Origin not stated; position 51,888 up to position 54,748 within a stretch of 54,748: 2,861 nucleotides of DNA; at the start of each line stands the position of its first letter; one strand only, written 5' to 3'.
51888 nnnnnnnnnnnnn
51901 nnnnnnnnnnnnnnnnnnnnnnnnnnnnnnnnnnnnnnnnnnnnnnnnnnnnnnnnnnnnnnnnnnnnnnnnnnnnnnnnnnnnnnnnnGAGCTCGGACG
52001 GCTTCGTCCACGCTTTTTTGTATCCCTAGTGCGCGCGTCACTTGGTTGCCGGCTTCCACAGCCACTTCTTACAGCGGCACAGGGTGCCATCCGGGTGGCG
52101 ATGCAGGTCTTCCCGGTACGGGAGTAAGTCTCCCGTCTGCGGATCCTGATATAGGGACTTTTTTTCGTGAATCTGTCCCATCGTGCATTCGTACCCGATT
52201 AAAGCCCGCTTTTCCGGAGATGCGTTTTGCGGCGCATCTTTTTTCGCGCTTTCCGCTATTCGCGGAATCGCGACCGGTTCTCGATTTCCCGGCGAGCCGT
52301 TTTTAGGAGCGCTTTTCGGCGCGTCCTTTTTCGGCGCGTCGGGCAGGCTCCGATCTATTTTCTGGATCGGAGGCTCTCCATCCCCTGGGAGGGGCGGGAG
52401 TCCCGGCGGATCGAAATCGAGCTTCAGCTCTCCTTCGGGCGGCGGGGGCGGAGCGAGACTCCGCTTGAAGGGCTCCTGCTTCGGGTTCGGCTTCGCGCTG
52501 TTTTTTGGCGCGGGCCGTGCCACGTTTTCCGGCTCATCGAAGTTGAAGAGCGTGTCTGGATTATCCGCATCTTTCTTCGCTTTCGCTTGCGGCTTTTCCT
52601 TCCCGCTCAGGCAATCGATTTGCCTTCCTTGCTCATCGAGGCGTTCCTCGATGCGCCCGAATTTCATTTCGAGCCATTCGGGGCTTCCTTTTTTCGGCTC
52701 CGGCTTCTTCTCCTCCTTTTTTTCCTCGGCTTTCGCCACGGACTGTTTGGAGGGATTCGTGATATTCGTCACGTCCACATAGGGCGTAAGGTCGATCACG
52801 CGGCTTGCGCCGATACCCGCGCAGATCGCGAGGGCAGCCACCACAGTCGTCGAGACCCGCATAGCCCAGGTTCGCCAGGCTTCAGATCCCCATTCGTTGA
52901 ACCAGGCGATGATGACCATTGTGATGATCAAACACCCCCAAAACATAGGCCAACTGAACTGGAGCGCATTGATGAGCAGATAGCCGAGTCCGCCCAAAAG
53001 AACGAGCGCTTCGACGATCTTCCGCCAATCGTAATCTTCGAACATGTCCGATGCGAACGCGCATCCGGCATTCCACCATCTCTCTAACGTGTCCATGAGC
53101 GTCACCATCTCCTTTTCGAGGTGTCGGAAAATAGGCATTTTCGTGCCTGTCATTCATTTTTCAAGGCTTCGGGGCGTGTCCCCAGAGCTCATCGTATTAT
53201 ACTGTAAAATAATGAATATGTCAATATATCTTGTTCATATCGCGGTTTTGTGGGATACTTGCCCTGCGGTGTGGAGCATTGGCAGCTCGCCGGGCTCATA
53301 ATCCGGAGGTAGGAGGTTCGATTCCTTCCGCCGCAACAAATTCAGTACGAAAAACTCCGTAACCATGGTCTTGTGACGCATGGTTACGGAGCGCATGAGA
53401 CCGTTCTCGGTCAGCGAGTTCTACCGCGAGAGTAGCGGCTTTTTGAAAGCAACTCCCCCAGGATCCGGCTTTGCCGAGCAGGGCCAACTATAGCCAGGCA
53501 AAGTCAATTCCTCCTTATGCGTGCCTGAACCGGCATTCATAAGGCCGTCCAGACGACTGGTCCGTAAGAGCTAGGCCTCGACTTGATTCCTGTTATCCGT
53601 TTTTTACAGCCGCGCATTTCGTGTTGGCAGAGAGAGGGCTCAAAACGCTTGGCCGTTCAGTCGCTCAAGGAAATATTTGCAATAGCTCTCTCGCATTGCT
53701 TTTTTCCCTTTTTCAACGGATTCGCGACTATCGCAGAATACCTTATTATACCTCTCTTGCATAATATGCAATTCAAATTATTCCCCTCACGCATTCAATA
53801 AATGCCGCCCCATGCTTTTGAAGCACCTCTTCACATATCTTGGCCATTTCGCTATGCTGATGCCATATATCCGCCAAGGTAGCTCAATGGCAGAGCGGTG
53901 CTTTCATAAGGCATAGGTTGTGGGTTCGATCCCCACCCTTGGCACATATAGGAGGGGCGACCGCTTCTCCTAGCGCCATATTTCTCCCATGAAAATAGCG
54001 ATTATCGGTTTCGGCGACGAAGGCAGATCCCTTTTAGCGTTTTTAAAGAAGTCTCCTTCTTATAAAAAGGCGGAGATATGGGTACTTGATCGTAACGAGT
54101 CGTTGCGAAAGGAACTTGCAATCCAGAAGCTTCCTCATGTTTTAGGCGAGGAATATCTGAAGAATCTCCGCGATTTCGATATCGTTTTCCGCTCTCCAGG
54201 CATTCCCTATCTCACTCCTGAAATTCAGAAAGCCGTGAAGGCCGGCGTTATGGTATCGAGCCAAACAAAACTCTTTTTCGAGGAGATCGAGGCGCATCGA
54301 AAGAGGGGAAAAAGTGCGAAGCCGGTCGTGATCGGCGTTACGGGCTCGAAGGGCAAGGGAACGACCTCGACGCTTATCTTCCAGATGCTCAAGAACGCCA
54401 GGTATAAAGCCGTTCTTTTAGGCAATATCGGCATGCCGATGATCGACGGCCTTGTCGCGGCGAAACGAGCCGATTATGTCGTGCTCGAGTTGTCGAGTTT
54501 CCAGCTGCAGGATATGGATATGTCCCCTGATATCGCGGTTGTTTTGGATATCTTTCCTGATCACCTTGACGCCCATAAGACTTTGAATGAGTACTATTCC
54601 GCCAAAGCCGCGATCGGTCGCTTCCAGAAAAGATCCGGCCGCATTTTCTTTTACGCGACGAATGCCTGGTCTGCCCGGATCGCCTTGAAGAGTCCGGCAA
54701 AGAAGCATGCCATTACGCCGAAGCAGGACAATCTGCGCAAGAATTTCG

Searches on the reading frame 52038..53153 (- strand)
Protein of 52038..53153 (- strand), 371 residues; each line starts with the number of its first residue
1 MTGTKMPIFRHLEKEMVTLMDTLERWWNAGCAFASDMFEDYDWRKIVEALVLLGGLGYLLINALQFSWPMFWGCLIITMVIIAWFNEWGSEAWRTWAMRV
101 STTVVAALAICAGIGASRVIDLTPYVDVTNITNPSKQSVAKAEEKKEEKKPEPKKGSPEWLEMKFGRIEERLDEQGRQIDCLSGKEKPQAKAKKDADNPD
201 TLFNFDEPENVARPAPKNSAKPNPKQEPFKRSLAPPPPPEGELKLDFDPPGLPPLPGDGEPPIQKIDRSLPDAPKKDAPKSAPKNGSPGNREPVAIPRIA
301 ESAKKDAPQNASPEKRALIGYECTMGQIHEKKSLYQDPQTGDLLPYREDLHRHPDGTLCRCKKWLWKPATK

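Call 7: search_protein_families(library=pfam, proteins=[window:52038-53153:-], max_evalue=0.01)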
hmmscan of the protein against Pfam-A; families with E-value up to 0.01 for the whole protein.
window:52038-53153:- (371 aa): 0 families

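Call 58: search_protein_families(library=pfam, proteins=[window:52038-53153:-], max_evalue=10)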
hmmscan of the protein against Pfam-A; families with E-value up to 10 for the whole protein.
window:52038-53153:- (371 aa): 1 family
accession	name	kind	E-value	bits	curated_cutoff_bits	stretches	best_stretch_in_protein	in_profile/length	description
PF18949.5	DUF5693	-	0.053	12.4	29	1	29-114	297-386/609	Family of unknown function (DUF5693)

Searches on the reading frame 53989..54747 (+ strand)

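Call 7: search_protein_families(library=pfam, proteins=[window:53989-54747:+], max_evalue=0.01)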
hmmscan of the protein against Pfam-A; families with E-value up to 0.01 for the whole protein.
window:53989-54747:+ (253 aa): 4 families
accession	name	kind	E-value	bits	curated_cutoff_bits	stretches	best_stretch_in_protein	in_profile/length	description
PF08245.18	Mur_ligase_M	-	1.2e-20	74.8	24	1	117-240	1-140/200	Mur ligase middle domain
PF21799.2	MurD-like_N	-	5.5e-10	39.8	27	1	2-89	2-86/88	Mur ligase MurD-like, N-terminal domain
PF03807.23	F420_oxidored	-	0.00021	22.2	21.6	1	2-67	1-64/94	NADP oxidoreductase coenzyme F420-dependent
PF21377.3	MurD_N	-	0.0067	16.9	24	0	2-72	1-70/76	MurD N-terminal domain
